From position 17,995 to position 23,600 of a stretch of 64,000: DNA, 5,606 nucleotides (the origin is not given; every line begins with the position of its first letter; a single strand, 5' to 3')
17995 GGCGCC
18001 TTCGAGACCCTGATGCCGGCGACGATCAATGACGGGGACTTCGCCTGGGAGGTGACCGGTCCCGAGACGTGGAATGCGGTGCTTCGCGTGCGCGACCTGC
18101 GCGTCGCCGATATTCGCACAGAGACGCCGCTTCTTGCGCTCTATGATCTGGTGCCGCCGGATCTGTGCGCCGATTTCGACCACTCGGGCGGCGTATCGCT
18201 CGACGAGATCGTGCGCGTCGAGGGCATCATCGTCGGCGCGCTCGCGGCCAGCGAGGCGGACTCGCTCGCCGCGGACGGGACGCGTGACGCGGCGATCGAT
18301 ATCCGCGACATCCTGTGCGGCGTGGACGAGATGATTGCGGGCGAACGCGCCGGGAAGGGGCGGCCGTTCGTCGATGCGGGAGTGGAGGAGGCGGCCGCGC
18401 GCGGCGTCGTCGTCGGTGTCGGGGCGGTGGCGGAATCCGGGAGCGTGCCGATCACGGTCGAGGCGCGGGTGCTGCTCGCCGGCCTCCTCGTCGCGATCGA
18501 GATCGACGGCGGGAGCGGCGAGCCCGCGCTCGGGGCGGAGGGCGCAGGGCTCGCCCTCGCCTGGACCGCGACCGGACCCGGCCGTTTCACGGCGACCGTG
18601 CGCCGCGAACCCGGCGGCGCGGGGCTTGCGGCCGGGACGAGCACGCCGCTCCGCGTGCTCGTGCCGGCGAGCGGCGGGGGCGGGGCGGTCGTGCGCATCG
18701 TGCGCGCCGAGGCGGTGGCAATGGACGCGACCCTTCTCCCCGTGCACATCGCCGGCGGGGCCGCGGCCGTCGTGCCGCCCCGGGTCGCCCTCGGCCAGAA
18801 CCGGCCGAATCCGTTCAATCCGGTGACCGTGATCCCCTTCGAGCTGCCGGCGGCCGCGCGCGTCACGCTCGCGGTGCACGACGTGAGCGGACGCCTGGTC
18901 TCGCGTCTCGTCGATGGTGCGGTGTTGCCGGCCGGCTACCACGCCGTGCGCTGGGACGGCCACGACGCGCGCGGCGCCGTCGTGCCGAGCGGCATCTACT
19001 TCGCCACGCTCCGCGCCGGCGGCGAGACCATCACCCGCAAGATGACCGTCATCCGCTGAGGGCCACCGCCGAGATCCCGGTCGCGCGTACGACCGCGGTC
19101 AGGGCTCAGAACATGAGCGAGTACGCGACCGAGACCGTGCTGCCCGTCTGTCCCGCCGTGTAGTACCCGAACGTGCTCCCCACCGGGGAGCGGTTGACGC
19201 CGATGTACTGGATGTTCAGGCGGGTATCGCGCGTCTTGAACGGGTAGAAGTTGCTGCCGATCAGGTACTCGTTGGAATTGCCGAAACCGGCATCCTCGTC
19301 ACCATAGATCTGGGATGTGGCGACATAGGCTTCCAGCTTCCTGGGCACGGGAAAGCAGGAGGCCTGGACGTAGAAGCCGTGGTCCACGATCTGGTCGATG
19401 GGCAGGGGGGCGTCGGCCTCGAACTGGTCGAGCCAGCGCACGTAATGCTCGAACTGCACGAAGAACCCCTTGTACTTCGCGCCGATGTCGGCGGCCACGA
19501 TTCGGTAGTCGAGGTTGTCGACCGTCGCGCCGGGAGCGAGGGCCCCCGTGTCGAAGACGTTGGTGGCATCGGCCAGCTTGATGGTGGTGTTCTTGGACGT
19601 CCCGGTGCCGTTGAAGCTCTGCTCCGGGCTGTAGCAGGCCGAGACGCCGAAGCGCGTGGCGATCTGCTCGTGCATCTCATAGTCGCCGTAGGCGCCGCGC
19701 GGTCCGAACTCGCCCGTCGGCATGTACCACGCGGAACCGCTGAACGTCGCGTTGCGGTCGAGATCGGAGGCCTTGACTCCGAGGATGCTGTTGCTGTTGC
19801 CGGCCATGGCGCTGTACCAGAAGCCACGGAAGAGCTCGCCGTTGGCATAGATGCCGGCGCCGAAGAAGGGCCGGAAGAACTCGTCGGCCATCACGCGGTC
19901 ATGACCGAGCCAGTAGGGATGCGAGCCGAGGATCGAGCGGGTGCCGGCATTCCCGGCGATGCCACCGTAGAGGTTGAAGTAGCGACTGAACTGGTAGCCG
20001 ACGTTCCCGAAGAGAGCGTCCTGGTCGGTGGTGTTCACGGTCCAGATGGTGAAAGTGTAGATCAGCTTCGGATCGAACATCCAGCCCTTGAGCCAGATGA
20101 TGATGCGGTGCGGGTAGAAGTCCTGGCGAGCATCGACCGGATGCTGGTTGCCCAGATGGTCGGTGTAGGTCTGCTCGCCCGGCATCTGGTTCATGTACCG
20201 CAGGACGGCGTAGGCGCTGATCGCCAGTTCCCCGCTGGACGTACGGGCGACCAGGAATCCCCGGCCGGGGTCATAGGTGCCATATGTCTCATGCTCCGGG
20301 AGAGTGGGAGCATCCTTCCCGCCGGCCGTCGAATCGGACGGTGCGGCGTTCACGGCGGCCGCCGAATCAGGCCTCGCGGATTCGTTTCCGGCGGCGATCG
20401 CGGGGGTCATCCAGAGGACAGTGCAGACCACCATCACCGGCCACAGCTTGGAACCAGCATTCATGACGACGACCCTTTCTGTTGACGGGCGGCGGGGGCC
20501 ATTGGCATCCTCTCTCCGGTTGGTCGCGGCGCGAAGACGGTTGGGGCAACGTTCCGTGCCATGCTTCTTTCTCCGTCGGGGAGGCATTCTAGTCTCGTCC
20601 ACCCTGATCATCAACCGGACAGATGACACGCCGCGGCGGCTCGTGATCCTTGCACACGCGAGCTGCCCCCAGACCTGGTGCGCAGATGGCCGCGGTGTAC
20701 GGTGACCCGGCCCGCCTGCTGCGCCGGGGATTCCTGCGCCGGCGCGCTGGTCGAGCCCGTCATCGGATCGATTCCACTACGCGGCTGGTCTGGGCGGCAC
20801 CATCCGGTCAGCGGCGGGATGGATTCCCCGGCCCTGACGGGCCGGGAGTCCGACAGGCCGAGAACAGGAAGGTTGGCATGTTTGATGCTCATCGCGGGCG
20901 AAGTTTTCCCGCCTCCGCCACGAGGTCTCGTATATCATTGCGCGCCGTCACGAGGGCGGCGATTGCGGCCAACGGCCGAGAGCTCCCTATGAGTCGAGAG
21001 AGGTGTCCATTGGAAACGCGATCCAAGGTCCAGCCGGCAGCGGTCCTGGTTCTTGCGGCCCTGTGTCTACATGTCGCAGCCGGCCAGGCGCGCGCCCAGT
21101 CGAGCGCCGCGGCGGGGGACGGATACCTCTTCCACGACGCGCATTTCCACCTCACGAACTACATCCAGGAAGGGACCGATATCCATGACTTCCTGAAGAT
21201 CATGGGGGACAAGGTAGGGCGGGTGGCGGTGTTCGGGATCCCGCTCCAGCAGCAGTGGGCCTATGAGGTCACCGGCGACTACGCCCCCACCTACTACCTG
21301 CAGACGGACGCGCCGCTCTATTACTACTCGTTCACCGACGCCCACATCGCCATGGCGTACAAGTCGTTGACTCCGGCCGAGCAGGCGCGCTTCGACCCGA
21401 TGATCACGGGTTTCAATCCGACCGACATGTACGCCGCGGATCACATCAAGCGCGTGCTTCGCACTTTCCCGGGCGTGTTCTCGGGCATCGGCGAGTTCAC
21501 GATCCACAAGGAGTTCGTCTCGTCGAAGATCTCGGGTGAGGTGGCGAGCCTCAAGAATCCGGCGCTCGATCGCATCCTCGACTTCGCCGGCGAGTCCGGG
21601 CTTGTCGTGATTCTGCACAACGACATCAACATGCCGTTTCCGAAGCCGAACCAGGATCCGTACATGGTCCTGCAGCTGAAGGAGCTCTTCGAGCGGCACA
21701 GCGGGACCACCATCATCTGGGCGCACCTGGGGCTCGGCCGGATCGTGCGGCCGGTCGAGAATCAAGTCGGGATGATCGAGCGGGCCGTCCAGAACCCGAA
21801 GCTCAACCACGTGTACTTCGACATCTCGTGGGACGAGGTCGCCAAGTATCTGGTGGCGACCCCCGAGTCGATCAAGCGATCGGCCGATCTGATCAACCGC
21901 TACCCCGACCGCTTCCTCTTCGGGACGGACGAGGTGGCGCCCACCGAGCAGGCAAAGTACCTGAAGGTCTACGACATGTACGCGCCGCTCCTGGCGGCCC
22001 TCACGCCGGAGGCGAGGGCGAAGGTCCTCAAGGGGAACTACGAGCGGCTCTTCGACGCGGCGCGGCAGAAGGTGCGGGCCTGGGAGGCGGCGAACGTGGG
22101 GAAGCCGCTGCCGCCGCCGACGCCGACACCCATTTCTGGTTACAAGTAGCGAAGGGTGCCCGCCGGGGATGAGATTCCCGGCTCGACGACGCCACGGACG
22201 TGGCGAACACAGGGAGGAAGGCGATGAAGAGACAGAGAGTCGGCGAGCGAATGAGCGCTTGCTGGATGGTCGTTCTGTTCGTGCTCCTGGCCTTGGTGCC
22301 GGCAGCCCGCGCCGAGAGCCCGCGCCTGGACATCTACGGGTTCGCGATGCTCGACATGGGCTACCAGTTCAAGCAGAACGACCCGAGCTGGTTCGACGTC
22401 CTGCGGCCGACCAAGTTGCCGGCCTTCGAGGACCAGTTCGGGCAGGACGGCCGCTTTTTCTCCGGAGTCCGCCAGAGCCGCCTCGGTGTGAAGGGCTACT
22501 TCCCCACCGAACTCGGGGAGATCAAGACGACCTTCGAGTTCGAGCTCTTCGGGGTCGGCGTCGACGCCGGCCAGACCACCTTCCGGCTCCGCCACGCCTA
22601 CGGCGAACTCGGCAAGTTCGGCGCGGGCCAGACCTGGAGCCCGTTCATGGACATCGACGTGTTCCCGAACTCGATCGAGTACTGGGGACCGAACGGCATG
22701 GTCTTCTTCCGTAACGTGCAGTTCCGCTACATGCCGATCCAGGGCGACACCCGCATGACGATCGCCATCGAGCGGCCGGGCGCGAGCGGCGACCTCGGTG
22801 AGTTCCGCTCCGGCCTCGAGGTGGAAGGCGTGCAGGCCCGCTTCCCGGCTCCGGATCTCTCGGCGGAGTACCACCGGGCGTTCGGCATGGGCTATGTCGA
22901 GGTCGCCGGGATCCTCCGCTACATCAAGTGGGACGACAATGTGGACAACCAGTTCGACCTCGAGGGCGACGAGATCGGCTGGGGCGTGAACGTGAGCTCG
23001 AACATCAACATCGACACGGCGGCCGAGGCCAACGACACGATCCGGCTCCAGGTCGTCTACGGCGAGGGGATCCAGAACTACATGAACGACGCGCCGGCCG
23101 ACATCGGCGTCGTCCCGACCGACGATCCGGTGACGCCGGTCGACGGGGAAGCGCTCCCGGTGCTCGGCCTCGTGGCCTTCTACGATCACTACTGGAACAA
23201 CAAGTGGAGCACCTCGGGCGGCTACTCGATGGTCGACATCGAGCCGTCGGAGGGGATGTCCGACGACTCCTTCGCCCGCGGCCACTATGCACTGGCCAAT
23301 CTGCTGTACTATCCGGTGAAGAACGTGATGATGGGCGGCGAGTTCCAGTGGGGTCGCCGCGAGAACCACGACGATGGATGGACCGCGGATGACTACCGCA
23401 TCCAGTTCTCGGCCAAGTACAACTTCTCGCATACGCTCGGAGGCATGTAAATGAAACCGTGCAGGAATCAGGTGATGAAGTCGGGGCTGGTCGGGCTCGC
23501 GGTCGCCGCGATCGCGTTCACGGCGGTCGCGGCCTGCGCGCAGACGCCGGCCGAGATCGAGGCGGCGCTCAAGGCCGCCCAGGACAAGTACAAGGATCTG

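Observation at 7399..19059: Translationally coupled four-gene module pairing cohesin-like and dockerin-like parts with its own lipoprotein and barrel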

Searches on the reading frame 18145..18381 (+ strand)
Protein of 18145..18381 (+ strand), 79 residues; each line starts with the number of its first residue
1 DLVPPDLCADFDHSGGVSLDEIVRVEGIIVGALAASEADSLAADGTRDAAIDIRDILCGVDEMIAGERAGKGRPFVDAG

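Call 39: search_protein_families(library=pfam, proteins=[window:18145-18381:+], max_evalue=10)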
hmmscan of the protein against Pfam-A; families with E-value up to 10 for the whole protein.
seq(79 aa): 0 families

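Call 61: search_solved_structures(query=A9, max_evalue=10, show_alignments=3)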
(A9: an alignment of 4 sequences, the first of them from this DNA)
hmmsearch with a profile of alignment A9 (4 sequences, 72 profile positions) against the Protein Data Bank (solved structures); distinct sequences matched with E-value up to 10: 18.
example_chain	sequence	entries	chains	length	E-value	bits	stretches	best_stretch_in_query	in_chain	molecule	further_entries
4uyp_B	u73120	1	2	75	1.8e-05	28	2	8-61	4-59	Cellulosomal scaffoldin adaptor protein B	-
4uyq_B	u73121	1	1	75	0.0012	22.1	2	8-49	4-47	Cellulosomal scaffoldin adaptor protein B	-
5nrm_B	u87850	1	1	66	0.0071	19.7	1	9-56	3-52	DocCel5: Type I dockerin repeat domain from A. cellulolyticus family 5 endoglucanase WP_01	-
5nrk_B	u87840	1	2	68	0.042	17.2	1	9-53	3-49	DocCel5: Type I dockerin repeat domain from A. cellulolyticus family 5 endoglucanase WP_01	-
1ej3_A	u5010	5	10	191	0.077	16.4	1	10-36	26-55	AEQUORIN | Aequorin 2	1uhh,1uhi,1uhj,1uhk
5zab_A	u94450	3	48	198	0.09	16.1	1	10-36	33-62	Aequorin-2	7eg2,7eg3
1sl8_A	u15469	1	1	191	0.11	15.8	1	10-36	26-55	Aequorin 1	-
2ct9_A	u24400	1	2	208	0.56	13.6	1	10-48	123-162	Calcium-binding protein p22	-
2e30_A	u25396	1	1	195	1.1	12.6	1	10-48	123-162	Calcium-binding protein p22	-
7x2u_C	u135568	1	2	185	1.2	12.5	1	10-49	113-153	Calcineurin B homologous protein 1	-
9vnw_A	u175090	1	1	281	1.2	12.5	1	12-40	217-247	Phosphoribosylformylglycinamidine cyclo-ligase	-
9vnv_A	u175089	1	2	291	1.3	12.4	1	12-40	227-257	Phosphoribosylformylglycinamidine cyclo-ligase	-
9k03_A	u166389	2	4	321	1.5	12.2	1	12-40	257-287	Phosphoribosylformylglycinamidine cyclo-ligase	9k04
9k00_A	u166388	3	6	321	1.5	12.2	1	12-40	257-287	Phosphoribosylformylglycinamidine cyclo-ligase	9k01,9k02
9k06_A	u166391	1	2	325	1.6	12.2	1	12-40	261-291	Phosphoribosylformylglycinamidine cyclo-ligase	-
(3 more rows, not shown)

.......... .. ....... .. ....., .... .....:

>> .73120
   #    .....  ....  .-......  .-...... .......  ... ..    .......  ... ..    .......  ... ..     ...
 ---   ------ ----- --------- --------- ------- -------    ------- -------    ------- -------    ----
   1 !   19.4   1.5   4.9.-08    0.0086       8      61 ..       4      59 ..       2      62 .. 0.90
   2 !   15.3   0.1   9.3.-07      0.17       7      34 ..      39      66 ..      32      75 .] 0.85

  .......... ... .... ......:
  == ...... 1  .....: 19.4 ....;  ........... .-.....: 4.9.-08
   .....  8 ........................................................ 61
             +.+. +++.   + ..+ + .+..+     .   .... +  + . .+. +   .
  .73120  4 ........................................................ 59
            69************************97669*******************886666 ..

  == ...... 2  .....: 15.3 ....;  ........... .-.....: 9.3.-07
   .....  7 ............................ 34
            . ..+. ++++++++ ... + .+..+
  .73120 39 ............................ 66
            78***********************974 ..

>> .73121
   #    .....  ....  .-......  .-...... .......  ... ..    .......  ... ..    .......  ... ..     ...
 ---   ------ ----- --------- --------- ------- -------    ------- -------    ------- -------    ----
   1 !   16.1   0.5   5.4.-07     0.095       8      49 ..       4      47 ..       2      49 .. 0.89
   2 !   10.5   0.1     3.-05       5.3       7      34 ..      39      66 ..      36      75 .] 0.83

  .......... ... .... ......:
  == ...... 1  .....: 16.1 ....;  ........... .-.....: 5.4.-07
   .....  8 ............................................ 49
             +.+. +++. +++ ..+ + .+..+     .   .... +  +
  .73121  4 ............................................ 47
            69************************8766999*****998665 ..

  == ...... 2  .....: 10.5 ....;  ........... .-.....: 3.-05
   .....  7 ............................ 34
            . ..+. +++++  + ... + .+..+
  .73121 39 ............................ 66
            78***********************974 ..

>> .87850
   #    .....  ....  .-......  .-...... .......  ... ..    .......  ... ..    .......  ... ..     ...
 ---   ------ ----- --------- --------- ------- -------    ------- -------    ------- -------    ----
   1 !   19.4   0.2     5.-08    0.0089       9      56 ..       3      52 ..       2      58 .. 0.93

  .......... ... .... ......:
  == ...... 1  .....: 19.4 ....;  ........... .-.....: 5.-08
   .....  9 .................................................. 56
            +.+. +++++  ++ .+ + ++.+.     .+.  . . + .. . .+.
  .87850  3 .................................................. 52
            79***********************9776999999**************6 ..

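Call 93: search_solved_structures(query=A12, max_evalue=1)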
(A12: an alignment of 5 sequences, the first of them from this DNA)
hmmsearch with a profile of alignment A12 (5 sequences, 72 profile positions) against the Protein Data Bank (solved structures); distinct sequences matched with E-value up to 1: 23.
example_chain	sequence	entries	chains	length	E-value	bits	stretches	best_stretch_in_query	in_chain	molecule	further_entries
6g6o_A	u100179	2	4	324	0.0024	21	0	39-59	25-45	Ika8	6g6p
5nrm_B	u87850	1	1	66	0.0061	19.7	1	9-56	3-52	DocCel5: Type I dockerin repeat domain from A. cellulolyticus family 5 endoglucanase WP_01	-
4uyp_B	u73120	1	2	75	0.0087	19.2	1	9-61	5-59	Cellulosomal scaffoldin adaptor protein B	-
4uyq_B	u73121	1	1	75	0.031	17.4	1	9-57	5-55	Cellulosomal scaffoldin adaptor protein B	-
4fl4_A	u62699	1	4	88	0.036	17.3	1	9-56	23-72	Glycoside hydrolase family 9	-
4wi0_B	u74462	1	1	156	0.044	17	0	40-59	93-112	Cellulosomal scaffoldin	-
4u3s_B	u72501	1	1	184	0.053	16.7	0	40-58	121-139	Cellulosomal scaffoldin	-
1ej3_A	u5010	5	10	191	0.072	16.3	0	10-37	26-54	AEQUORIN | Aequorin 2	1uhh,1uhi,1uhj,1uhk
5zab_A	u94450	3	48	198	0.082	16.1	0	10-37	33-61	Aequorin-2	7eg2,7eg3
5nrk_B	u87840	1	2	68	0.09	16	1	9-54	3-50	DocCel5: Type I dockerin repeat domain from A. cellulolyticus family 5 endoglucanase WP_01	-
1sl8_A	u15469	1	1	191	0.095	15.9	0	10-37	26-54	Aequorin 1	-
2ccl_B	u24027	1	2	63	0.11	15.7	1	9-57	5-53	ENDO-1,4-BETA-XYLANASE Y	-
6kge_D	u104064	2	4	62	0.14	15.4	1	9-60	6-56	And cellulose-binding endoglucanase family 9 CelL ortholog dockerin domain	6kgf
2ct9_A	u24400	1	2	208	0.19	15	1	10-43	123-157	Calcium-binding protein p22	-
1ohz_B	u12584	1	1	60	0.28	14.4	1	9-57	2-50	ENDO-1,4-BETA-XYLANASE Y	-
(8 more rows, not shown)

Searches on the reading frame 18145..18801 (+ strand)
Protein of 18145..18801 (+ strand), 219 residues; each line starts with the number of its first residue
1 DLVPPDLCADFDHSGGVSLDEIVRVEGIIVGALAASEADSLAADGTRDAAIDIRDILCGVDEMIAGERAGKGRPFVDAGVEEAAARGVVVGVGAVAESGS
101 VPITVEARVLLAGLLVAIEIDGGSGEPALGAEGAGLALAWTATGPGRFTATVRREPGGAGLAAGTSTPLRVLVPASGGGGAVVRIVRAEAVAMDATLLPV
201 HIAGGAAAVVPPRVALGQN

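Call 40: find_homologous_proteins(query=window:18145-18801:+, max_evalue=0.01)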
Query seq(219 aa) (219 aa): 1 proteins with E <= 0.01 among 8000 candidates.
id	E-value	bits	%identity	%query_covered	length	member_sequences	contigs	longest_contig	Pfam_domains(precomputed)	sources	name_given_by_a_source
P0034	1.3e-81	292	68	100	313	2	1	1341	PF13860.13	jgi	jgi:hypothetical protein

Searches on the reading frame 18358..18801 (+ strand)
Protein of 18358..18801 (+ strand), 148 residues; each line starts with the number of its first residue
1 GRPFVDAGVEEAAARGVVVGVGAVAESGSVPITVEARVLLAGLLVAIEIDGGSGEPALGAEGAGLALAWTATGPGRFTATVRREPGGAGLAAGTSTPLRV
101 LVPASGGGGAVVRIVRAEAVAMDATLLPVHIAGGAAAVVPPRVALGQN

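Call 39: search_protein_families(library=pfam, proteins=[window:18358-18801:+], max_evalue=10)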
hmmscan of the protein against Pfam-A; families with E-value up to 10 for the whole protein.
seq(148 aa): 0 families

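Call 58: search_solved_structures(query=A7, max_evalue=10)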
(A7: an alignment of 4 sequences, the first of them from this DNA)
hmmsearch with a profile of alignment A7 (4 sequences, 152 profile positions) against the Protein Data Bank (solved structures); distinct sequences matched with E-value up to 10: 2.
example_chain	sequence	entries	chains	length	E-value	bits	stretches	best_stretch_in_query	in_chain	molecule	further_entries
9hnc_AAA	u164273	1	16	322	0.0099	19.2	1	74-146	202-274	beta-aspartyl-peptidase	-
6yfk_AA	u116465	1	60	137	1.1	12.6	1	55-112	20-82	coat protein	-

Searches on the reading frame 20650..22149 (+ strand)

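Call 10: search_protein_families(library=pfam, proteins=[window:20650-22149:+], max_evalue=0.001)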
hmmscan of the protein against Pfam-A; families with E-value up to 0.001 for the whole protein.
window:20650-22149:+ (499 aa): 1 family
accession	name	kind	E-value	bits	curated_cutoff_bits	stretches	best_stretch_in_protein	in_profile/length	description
PF04909.20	Amidohydro_2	-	3.6e-18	66.8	26.4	1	290-469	110-288/289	Amidohydrolase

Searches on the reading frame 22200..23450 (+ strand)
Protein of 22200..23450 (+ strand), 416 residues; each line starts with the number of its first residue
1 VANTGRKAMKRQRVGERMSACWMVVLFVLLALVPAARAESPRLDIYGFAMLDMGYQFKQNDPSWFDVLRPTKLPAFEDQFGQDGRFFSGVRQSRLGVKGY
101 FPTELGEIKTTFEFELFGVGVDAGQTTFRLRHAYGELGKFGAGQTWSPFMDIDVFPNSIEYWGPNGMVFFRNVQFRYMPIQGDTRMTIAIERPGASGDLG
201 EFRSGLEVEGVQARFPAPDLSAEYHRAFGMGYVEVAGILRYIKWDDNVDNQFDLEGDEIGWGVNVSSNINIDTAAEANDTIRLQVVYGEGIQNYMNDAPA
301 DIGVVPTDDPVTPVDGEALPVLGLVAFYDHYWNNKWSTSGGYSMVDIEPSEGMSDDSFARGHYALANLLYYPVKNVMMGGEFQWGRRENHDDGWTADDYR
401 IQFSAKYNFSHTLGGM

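Call 10: search_protein_families(library=pfam, proteins=[window:22200-23450:+], max_evalue=0.001)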
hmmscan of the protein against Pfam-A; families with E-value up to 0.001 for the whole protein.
window:22200-23450:+ (416 aa): 1 family
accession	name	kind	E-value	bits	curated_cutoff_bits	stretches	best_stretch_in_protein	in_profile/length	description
PF19577.5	DcaP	-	2.6e-19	70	27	1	89-409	112-410/410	DcaP outer membrane protein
